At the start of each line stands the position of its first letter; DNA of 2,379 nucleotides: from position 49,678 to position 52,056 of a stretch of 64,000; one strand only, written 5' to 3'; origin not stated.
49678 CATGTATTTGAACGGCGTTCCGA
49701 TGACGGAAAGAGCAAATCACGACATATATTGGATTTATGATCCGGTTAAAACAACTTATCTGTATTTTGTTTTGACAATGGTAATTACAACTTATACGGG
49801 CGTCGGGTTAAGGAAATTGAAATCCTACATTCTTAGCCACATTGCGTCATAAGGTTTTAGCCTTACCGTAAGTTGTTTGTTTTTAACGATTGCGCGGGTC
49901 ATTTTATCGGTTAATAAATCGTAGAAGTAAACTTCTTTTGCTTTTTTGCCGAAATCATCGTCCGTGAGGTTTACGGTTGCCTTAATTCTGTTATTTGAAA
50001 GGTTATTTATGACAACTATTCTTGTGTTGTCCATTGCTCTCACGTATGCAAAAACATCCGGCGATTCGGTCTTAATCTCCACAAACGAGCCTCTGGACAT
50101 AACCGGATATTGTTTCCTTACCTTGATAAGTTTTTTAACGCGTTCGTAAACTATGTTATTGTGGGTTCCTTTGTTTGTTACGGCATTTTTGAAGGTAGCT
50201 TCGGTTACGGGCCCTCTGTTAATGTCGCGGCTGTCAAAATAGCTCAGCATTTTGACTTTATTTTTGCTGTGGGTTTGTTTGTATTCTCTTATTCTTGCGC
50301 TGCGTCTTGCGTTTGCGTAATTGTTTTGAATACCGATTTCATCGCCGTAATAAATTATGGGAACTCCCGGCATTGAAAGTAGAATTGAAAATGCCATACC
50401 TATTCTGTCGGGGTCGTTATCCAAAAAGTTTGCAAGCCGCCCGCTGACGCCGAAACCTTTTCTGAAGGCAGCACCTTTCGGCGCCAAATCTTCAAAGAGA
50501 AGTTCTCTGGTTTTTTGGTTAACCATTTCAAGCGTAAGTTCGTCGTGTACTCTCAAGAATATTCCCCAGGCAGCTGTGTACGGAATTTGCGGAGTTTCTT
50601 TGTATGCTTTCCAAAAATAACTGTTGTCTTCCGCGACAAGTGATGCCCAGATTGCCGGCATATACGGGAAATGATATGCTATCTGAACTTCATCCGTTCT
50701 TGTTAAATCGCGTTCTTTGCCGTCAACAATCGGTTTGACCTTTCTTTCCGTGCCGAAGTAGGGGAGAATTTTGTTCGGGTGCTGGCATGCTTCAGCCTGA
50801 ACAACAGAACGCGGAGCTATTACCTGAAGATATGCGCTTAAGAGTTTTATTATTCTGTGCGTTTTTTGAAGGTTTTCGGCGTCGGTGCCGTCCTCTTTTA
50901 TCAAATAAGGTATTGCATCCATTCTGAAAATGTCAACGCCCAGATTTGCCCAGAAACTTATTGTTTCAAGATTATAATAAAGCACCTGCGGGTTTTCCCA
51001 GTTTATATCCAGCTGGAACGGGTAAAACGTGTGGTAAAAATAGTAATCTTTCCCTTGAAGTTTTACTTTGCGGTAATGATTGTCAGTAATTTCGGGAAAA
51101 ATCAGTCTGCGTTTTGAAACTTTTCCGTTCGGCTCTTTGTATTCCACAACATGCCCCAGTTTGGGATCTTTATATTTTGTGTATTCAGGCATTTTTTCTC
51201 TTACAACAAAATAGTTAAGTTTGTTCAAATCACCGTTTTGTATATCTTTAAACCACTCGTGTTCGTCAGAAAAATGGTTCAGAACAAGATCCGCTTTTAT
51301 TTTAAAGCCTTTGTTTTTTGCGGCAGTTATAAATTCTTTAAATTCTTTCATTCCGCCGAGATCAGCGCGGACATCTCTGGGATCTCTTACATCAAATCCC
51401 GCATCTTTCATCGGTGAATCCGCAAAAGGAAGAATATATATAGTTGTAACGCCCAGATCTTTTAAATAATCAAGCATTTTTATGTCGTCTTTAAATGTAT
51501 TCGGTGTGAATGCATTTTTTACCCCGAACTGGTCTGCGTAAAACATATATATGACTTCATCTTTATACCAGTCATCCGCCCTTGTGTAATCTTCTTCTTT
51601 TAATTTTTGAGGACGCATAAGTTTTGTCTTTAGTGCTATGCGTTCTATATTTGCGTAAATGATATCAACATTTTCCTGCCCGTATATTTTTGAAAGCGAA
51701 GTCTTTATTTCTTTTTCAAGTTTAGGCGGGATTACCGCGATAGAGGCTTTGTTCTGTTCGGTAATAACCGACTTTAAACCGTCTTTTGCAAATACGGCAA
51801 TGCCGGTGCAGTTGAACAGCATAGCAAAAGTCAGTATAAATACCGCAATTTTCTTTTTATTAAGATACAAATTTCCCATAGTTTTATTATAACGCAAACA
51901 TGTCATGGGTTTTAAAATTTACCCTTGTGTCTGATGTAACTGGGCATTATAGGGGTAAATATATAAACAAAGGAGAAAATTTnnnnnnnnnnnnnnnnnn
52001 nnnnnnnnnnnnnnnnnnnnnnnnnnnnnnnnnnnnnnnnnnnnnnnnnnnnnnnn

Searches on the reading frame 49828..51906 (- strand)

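Call 113: search_protein_families(library=pfam, proteins=[window:49828-51906:-], max_evalue=0.001)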
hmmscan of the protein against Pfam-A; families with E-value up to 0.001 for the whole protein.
window:49828-51906:- (693 aa): 3 families
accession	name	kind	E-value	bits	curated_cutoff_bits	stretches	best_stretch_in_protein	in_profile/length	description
PF00128.31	Alpha-amylase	-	5.2e-47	161.5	22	2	142-350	22-218/446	Alpha amylase, catalytic domain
PF16657.11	Malt_amylase_C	-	8.6e-07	29.4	27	1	606-690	1-75/75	Maltogenic Amylase, C-terminal domain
PF23915.1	SusG_C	-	1.1e-05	26.1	27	1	618-687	1-59/62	Alpha-amylase SusG C-terminal domain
